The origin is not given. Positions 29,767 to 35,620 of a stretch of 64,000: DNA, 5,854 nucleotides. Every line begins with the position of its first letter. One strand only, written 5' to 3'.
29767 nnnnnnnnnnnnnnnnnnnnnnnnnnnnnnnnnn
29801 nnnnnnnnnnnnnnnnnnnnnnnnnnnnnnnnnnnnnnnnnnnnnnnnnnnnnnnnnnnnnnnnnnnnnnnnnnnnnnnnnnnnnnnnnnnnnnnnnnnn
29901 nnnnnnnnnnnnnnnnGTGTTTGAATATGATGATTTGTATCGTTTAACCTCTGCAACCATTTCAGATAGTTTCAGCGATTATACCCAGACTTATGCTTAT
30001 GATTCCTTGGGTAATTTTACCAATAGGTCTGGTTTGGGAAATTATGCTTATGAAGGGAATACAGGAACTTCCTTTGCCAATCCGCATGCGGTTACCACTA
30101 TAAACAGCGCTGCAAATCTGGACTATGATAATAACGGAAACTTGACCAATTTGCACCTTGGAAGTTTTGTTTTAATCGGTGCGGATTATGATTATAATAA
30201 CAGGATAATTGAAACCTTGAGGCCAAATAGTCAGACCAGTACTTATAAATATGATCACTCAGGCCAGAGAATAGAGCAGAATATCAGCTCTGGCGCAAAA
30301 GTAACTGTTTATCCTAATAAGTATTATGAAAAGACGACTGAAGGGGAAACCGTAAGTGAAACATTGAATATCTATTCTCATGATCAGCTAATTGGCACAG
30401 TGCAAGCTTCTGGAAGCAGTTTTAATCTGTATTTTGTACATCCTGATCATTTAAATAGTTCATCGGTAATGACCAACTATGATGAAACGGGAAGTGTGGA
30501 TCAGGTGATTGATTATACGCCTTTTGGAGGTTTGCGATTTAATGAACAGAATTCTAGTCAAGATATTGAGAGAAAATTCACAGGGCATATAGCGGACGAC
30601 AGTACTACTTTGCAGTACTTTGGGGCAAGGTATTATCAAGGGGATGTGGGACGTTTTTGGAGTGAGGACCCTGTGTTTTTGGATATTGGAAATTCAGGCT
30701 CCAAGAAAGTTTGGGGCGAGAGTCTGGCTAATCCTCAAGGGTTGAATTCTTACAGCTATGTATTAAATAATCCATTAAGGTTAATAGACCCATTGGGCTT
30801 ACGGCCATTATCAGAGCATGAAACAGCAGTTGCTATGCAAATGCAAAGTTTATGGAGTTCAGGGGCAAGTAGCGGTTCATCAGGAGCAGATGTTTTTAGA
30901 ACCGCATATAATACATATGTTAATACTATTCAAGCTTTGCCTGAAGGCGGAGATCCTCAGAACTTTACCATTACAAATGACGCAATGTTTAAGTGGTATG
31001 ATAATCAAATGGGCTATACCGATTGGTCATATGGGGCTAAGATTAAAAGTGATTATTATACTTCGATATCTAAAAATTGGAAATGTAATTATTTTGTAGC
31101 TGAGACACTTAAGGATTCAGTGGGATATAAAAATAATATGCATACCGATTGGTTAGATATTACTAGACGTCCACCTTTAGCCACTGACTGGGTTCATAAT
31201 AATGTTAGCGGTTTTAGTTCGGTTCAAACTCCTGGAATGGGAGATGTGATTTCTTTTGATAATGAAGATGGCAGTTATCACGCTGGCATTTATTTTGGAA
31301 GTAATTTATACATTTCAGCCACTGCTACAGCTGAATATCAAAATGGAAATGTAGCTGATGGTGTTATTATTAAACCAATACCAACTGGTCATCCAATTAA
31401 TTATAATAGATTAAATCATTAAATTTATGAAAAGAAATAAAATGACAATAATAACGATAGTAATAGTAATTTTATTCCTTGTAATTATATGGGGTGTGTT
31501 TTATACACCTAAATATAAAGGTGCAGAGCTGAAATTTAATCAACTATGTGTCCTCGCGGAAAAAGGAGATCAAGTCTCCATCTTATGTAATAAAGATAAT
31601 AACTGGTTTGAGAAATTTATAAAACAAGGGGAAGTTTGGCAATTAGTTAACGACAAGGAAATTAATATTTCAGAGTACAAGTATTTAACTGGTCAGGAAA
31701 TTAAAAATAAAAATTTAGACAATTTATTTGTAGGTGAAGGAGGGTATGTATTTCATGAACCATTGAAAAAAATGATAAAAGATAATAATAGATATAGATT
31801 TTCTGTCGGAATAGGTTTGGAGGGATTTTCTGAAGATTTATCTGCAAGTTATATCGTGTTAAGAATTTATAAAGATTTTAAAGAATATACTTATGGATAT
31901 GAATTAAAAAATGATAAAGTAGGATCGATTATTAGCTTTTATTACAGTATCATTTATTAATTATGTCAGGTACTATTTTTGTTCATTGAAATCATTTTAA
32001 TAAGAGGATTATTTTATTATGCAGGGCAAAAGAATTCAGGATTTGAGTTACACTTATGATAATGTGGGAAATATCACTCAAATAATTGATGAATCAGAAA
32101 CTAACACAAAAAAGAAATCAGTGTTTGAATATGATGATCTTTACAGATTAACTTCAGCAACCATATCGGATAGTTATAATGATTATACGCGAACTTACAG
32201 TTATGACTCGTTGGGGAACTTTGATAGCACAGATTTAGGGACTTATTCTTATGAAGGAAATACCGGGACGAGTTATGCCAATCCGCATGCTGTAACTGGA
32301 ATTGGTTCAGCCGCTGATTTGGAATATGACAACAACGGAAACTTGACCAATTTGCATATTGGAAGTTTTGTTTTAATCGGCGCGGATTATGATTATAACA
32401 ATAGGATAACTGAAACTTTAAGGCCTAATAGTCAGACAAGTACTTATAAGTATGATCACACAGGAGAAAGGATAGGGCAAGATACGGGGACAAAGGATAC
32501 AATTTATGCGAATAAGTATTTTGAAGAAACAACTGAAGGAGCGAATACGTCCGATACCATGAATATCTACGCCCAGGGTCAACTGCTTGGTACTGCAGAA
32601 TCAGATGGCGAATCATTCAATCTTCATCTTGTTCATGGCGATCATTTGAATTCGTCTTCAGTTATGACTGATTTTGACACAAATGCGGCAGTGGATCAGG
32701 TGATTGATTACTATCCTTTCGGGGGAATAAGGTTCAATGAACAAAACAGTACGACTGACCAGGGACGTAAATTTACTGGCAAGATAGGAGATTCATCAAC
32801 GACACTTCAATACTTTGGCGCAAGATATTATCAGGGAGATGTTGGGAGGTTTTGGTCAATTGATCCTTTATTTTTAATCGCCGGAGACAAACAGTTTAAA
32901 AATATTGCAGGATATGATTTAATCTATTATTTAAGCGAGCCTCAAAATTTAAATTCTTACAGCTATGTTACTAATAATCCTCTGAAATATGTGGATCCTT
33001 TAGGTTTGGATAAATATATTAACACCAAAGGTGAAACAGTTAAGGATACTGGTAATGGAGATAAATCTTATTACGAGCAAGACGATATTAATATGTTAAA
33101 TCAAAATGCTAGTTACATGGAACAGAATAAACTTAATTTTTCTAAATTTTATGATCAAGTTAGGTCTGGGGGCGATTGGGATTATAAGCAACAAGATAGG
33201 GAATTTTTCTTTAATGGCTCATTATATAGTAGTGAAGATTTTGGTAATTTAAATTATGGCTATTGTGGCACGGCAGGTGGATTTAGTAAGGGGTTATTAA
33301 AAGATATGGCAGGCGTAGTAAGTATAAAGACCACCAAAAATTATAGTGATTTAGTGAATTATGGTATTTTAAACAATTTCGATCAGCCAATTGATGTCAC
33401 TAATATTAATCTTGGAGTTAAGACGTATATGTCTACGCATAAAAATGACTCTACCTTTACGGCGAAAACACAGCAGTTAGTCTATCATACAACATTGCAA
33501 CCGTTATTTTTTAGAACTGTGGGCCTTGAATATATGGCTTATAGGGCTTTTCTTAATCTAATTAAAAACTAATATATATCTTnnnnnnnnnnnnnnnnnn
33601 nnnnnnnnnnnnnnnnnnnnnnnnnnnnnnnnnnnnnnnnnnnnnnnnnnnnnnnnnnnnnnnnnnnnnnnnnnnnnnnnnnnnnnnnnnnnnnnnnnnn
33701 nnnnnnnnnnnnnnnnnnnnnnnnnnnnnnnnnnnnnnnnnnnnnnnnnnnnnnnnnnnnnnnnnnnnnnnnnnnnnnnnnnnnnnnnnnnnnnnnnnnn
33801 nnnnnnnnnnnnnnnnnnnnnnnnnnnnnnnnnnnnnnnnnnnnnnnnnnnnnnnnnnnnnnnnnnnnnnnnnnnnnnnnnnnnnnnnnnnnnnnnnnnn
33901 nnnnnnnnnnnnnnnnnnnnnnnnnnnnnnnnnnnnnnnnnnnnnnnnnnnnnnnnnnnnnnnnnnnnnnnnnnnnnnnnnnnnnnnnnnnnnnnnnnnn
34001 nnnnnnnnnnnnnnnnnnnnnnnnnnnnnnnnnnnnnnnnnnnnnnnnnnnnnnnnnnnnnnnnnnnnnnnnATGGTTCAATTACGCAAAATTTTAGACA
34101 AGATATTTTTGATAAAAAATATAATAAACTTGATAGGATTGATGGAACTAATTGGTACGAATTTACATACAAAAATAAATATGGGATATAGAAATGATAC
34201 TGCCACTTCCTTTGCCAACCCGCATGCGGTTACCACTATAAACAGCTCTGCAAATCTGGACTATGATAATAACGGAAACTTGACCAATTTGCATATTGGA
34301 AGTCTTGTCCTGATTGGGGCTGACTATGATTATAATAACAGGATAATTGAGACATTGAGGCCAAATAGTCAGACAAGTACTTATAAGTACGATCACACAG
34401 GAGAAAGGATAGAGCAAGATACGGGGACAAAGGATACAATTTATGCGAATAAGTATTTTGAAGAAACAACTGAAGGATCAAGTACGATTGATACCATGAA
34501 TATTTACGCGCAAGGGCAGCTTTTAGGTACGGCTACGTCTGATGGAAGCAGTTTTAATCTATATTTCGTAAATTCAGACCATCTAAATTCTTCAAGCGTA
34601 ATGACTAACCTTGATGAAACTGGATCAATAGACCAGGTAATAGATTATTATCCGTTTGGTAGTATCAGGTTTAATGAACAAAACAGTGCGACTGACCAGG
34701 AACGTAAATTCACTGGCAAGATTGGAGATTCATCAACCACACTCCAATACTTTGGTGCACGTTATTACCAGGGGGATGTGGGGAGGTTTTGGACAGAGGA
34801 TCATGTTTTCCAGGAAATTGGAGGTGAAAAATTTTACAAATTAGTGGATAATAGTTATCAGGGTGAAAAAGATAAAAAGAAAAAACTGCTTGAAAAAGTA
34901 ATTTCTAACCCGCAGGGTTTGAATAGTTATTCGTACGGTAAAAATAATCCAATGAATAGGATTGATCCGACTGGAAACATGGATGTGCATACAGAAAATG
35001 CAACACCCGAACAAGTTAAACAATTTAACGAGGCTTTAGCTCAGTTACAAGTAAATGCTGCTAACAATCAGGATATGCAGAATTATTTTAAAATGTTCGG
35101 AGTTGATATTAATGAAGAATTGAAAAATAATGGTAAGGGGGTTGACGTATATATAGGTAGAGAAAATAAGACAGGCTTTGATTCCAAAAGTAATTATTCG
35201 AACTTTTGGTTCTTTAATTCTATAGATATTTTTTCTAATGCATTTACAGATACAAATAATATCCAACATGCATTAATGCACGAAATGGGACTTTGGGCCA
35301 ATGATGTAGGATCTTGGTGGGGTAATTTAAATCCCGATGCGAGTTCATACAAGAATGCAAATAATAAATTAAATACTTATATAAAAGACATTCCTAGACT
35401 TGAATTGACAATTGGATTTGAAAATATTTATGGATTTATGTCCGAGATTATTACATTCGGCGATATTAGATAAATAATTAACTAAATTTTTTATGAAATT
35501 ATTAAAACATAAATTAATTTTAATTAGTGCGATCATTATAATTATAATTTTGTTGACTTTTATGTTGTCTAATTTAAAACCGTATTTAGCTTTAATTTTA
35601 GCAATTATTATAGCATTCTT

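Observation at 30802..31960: Main RHS C-terminal effector looks like an NlpC/P60- or CHAP-type cell-wall amidase, with a TM immunity protein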

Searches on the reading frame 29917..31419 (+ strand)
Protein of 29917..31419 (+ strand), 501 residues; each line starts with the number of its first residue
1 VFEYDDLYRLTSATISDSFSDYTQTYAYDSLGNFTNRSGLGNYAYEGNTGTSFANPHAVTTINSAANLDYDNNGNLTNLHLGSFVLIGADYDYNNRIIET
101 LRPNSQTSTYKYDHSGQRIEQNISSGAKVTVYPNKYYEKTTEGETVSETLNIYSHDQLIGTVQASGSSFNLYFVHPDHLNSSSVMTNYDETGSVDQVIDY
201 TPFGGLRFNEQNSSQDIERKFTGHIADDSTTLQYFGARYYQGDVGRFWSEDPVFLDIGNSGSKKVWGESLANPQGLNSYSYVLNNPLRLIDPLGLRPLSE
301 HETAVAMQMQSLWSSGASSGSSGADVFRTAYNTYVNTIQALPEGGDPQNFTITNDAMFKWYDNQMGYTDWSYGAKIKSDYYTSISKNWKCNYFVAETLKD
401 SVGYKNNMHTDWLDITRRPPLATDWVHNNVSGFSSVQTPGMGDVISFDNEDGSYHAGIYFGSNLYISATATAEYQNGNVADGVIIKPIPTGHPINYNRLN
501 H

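Call 60: search_protein_families(library=ncbifam, proteins=[window:29917-31419:+], max_evalue=0.01)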
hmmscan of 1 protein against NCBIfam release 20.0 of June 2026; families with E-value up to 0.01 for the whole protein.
window:29917-31419:+ (501 aa): 2 families
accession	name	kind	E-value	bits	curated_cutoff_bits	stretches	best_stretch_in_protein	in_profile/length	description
TIGR03696.1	Rhs_assc_core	domain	3.7e-17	62.6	32.5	1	200-295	1-76/76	RHS repeat-associated core domain-containing protein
TIGR01643.1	YD_repeat_2x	repeat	0.00047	20.5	15.8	1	91-126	1-36/42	YD repeat-containing protein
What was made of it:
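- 30514..30801 (+): RHS repeat-associated core domain ending in DPLGL (30787-30801). This is the expected autoproteolytic boundary that releases the tail. TIGR03696 E=3.7e-17, residues 200-295 of the segment starting at 29917 (call 60).
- On RHS polymorphic toxin with C-terminal toxin and immunity pair: TIGR03696 3.7e-17, ending at 30801 (call 60).
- Checked: NCBIfam TIGR03696 (Rhs_assc_core, E=3.7e-17) ends exactly at that residue (call 60).
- RHS boundary: as given in call 60.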

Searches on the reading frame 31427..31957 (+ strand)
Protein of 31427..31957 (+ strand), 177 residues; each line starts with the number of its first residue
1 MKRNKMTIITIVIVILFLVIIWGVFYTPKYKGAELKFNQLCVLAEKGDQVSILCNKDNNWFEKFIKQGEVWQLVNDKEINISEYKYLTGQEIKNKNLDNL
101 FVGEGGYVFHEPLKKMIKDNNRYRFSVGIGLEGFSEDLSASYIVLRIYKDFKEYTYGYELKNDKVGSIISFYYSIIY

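Call 3: search_protein_families(library=pfam, proteins=[window:31427-31957:+], max_evalue=1)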
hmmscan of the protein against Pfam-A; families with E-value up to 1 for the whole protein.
window:31427-31957:+ (177 aa): 1 family
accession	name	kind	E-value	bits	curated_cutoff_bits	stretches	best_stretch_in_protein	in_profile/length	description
PF12051.14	DUF3533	-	0.061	12.7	27.6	1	7-83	2-79/380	Protein of unknown function (DUF3533)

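Call 4: search_protein_families(library=ncbifam, proteins=[window:31427-31957:+], max_evalue=1)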
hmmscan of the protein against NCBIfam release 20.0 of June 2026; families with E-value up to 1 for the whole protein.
window:31427-31957:+ (177 aa): 1 family
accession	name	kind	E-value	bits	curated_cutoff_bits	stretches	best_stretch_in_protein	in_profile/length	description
NF033494.1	NSS_import_MetS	equivalog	0.19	11.5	70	1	6-23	1-18/53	methionine/alanine import NSS transporter subunit MetS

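Call 40: find_homologous_proteins(query=window:31427-31957:+, max_evalue=0.01)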
Query window:31427-31957:+ (177 aa): 1 proteins with E <= 0.01 among 37 candidates.
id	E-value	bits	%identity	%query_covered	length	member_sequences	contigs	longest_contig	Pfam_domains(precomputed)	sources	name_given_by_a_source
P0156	8.1e-112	389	100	100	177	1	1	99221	-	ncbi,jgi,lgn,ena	ncbi:MAG: hypothetical protein WC460_04335 [Patescibacteria group bacterium]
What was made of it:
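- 31427..31960 (+): Candidate immunity gene (177 aa). It has an N-terminal signal-anchor TM helix (residues 7-25 = 31445-31501) and a soluble domain of about 150 aa predicted to face outward. It starts 4 nt after the toxin stop codon. The only database match is itself (P0156, call 40).
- On RHS polymorphic toxin with C-terminal toxin and immunity pair: The ORF has no homologues (call 40).
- The 177-aa ORF is an orphan with no homologue (call 40). The ORF has no homologue in 5.8 billion clusters apart from itself (call 40).
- Tried and rejected: It has no homologue other than itself (call 40).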

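Call 75: search_protein_families(library=phrogs, proteins=[window:31427-31957:+], max_evalue=0.1)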
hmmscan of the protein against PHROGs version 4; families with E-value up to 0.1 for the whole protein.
window:31427-31957:+ (177 aa): 0 families
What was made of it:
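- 31427..31960 (+): No Pfam, NCBIfam or PHROG family (calls 3, 4, 75).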

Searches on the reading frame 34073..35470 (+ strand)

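Call 3: search_protein_families(library=pfam, proteins=[window:34073-35470:+], max_evalue=1)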
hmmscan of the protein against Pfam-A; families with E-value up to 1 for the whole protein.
window:34073-35470:+ (466 aa): 2 families
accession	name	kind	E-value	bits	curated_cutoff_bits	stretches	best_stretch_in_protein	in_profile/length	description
PF05593.20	RHS_repeat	-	7.2e-05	23.5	22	1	85-115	1-31/38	RHS Repeat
PF21465.2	Cwp6_N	-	0.0051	17.3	27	1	332-409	28-99/108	Putative N-acetylmuramoyl-L-alanine amidase cwp6, N-terminal domain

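Call 4: search_protein_families(library=ncbifam, proteins=[window:34073-35470:+], max_evalue=1)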
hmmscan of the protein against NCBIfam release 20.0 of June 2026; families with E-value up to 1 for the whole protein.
window:34073-35470:+ (466 aa): 4 families
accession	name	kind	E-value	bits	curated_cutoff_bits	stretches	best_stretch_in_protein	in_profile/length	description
TIGR03696.1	Rhs_assc_core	domain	1e-14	54.8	32.5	2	192-261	1-66/76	RHS repeat-associated core domain-containing protein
NF009994.0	PRK13463.1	equivalog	0.07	12.9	277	1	230-260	99-129/203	phosphoserine phosphatase 1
TIGR02598.1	TIGR02598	subfamily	0.16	12.1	51.4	1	94-183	61-150/151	Verru_Chthon cassette protein B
TIGR01643.1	YD_repeat_2x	repeat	0.52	10.9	15.8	1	85-116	1-32/42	YD repeat-containing protein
